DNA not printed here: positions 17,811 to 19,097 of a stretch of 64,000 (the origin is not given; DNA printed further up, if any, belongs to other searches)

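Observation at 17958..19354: Self-contained XRE regulator + 329-aa unknown protein cassette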

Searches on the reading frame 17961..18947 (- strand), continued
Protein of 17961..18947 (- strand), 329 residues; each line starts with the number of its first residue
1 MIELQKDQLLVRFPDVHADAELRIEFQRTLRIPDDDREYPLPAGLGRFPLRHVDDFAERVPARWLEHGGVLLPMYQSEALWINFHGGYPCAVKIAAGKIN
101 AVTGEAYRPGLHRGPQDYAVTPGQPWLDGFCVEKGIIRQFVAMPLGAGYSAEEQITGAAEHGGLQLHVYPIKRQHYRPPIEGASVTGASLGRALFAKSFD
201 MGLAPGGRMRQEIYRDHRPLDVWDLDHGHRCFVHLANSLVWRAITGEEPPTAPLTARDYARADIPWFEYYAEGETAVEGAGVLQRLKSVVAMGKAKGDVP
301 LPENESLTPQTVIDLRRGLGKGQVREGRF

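Call 81: get_annotated_region(hit=H5, flank=2500)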
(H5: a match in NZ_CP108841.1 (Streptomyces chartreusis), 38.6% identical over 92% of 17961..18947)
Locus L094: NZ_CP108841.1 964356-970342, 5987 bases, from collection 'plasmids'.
description: Streptomyces chartreusis strain NBC_00851 plasmid unnamed1, complete sequence
organism: Streptomyces chartreusis (NCBI taxid 1969)
taxonomy: Bacteria; Actinomycetota; Actinomycetes; Kitasatosporales; Streptomycetaceae; Streptomyces; Streptomyces chartreusis
host: -; source: -; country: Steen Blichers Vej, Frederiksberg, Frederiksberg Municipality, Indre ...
typing (MOB-suite, as given by PLSDB): non-mobilizable
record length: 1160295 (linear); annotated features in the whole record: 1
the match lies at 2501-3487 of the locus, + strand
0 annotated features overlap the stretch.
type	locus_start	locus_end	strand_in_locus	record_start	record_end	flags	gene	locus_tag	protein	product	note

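Call 82: get_annotated_region(hit=H6, flank=2500)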
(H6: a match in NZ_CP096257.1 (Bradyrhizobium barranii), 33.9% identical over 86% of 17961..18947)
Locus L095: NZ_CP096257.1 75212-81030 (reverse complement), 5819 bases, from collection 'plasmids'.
description: Bradyrhizobium barranii subsp. apii strain 1S5 plasmid pBb1S5b, complete sequence
organism: Bradyrhizobium barranii (NCBI taxid 2819348)
taxonomy: Bacteria; Pseudomonadota; Alphaproteobacteria; Hyphomicrobiales; Nitrobacteraceae; Bradyrhizobium; Bradyrhizobium barranii
host: -; source: Glycine max cv. AC Glengarry,Cell culture,Root nodule from soybean plant inoculated with root zone soil from ...; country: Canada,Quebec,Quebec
typing (MOB-suite, as given by PLSDB): conjugative; relaxase MOBQ; mating-pair formation MPF_T
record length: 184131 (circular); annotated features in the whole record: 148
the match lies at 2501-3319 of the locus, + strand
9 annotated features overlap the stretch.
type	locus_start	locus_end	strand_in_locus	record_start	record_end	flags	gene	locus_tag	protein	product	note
CDS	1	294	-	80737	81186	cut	-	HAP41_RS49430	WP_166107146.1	hypothetical protein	-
CDS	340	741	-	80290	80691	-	-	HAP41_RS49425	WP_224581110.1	hypothetical protein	-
CDS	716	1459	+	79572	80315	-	-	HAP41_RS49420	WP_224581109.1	Ku protein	GO:0006303 - double-strand break repair via nonhomologous end joining [Evidence IEA]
CDS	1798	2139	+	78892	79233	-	-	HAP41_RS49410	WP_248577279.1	HAD hydrolase-like protein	-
CDS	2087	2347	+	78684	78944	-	-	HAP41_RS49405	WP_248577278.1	HAD family hydrolase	-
CDS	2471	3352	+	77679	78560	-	-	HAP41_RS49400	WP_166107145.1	hypothetical protein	-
CDS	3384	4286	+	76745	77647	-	-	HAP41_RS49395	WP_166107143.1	M12 family metallopeptidase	GO:0006508 - proteolysis [Evidence IEA]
CDS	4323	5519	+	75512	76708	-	-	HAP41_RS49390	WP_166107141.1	caspase family protein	GO:0006508 - proteolysis [Evidence IEA]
CDS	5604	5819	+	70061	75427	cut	-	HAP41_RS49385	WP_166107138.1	trypsin-like peptidase domain-containing protein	-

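Call 83: get_annotated_region(hit=H3, flank=2500)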
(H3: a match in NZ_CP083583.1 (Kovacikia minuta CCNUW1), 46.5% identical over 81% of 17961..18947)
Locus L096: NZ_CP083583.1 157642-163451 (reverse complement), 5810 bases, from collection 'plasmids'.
description: Kovacikia minuta CCNUW1 strain CCNU0001 plasmid pA, complete sequence
organism: Kovacikia minuta CCNUW1 (NCBI taxid 2653194)
taxonomy: Bacteria; Cyanobacteriota; Cyanophyceae; Leptolyngbyales; Leptolyngbyaceae; Kovacikia; Kovacikia minuta; Kovacikia minuta CCNUW1
host: -; source: cell culture,fresh water lake; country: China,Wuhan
typing (MOB-suite, as given by PLSDB): non-mobilizable
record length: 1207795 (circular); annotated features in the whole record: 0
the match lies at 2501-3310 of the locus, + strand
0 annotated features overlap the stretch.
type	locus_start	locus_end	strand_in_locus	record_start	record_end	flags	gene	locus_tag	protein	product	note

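Call 88: find_related_loci(query=A2, collection=viral_contigs, flank=6000)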
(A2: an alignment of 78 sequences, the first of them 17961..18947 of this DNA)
Query A2 (329 aa) in viral_contigs; peptide patterns used: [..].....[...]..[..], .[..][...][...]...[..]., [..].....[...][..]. (x = any residue, [..] = any of these).
85 stretches matched a pattern; 33 encode a relative of the query (tblastn E <= 1e-3); 33 distinct loci.
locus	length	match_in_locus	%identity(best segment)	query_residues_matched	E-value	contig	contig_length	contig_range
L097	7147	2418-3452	57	1-329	1e-123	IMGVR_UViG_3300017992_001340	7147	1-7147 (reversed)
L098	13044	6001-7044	49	1-324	4e-105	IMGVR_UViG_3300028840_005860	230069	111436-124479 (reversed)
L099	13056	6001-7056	50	2-321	3e-104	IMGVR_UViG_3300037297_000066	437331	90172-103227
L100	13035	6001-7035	48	1-311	5e-102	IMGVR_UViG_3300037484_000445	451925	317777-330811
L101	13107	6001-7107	47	1-327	6e-102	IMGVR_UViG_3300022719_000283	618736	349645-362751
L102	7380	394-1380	50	1-312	1e-100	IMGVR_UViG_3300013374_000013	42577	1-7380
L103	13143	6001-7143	45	1-329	1e-96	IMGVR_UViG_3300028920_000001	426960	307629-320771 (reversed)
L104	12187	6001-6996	46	1-312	2e-95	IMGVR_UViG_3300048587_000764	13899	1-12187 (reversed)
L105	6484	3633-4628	45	1-312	2e-94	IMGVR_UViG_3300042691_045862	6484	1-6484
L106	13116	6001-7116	42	1-329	2e-93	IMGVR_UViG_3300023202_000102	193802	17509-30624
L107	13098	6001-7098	44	1-322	2e-93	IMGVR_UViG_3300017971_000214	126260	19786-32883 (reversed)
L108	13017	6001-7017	47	8-312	2e-90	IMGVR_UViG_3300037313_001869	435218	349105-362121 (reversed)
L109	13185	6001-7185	41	1-329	7e-90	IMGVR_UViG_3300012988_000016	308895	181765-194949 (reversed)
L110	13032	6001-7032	45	2-313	2e-89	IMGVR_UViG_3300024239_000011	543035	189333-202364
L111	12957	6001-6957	44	1-308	2e-88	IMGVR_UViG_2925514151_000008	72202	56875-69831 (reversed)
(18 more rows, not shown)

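Call 99: find_related_loci(query=L095:2471-3349:+, collection=metagenome_contigs, flank=7000)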
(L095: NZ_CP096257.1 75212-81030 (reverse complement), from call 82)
Query L095:2471-3349:+ (293 aa) in metagenome_contigs; peptide patterns used: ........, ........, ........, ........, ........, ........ (x = any residue, [..] = any of these).
150 stretches matched a pattern; 1 encode a relative of the query (tblastn E <= 1e-3); 1 distinct loci.
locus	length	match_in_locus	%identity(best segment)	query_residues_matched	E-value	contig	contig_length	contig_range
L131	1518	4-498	43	113-278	2e-41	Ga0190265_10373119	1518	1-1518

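Call 100: find_encoding_contigs(protein=P0151, flank=8000, max_places=2)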
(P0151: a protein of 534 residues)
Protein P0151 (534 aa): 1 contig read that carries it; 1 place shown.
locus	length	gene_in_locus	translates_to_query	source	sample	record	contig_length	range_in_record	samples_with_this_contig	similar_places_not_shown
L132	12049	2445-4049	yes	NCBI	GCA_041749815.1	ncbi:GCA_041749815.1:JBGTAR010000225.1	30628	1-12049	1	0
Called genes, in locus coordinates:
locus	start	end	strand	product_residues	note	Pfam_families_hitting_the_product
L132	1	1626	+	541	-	?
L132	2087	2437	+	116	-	PF13560:HTH_31, PF01381:HTH_3, PF12844:HTH_19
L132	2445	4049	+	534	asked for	-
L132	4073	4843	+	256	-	PF08808:RES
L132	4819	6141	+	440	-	PF14903:WG_beta_rep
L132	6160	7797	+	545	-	PF00929:RNase_T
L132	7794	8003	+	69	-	-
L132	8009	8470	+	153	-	-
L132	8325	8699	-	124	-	-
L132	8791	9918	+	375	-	PF03308:MeaB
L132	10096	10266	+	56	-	-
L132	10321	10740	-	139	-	PF13470:PIN_3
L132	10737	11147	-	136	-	PF02604:PhdYeFM_antitox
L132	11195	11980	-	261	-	PF00977:His_biosynth (faint), PF05690:ThiG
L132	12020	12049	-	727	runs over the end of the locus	PF13229:Beta_helix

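Call 101: find_encoding_contigs(protein=P0191, flank=8000, max_places=2)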
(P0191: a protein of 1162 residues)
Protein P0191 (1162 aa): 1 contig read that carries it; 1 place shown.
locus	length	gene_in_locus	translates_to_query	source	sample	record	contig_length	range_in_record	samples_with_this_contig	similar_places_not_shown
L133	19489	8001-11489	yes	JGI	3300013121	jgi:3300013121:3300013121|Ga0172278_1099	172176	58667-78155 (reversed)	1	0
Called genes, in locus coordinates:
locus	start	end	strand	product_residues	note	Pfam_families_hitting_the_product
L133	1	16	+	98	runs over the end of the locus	PF25391:WD40_Gbeta (weak), PF25173:Beta-prop_WDR3_1st, PF25174:Beta-prop_THOC3, PF25175:Beta-prop_WDR5, PF23381:Beta-prop_IFT122_1st, PF00400:WD40, PF24814:WD40_Prp19, PF25172:Beta-prop_WDR3_2nd, +4 more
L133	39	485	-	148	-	-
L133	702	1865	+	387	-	-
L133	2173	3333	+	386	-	PF24624:Int_N (faint), PF02899:Phage_int_SAM_1 (faint), PF00589:Phage_integrase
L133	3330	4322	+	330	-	-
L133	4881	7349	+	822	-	PF13148:DUF3987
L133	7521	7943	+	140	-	PF13560:HTH_31, PF01381:HTH_3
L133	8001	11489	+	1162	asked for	-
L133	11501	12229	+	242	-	-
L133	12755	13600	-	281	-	PF14237:GYF_2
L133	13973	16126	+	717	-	PF01435:Peptidase_M48 (weak)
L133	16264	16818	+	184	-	-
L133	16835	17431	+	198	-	-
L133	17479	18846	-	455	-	PF13557:Phenol_MetA_deg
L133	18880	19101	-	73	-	-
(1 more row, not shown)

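Call 102: find_encoding_contigs(protein=P0246, flank=8000, max_places=2)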
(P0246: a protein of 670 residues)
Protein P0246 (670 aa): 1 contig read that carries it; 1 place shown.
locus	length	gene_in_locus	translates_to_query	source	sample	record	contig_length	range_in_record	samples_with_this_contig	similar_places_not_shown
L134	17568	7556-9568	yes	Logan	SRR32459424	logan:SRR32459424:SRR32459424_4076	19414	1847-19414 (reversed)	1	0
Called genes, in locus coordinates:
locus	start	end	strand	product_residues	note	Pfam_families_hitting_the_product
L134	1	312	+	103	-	?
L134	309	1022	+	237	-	PF00005:ABC_tran, PF13304:AAA_21 (faint), PF02463:SMC_N (weak)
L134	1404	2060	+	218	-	PF13238:AAA_18 (weak), PF00406:ADK, PF13207:AAA_17, PF05191:ADK_lid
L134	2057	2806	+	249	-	PF00557:Peptidase_M24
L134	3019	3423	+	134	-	PF00416:Ribosomal_S13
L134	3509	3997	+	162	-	PF00411:Ribosomal_S11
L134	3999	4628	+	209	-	PF00163:Ribosomal_S4, PF01479:S4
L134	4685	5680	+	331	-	PF01193:RNA_pol_L, PF01000:RNA_pol_A_bac, PF03118:RNA_pol_A_CTD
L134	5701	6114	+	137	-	PF01196:Ribosomal_L17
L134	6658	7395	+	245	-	-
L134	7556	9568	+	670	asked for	-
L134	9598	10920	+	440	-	PF00069:Pkinase, PF07714:PK_Tyr_Ser-Thr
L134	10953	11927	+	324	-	PF14253:AbiH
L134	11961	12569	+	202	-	PF13338:AbiEi_4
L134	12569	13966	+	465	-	PF16697:Yop-YscD_cpl, PF00498:FHA, PF00069:Pkinase, PF03109:ABC1 (faint), PF07714:PK_Tyr_Ser-Thr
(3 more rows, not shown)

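Call 103: find_encoding_contigs(protein=P0260, flank=8000, max_places=2)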
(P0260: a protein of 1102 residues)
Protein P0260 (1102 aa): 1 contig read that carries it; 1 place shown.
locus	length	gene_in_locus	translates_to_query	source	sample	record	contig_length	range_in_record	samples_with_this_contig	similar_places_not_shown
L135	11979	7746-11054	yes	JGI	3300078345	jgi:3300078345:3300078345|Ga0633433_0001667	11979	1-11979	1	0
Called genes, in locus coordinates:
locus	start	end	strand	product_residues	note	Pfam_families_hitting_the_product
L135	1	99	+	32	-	?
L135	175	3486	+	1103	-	PF13240:Zn_Ribbon_1 (faint), PF00069:Pkinase, PF07714:PK_Tyr_Ser-Thr, PF12773:DZR, PF07719:TPR_2 (faint), PF13428:TPR_14 (faint), PF03781:FGE-sulfatase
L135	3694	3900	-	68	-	-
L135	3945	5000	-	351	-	-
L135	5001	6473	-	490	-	PF00069:Pkinase, PF03109:ABC1 (faint), PF07714:PK_Tyr_Ser-Thr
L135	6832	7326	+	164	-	-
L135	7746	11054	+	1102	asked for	PF00069:Pkinase, PF07714:PK_Tyr_Ser-Thr, PF03109:ABC1 (weak), PF00069:Pkinase (weak), PF03781:FGE-sulfatase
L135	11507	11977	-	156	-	?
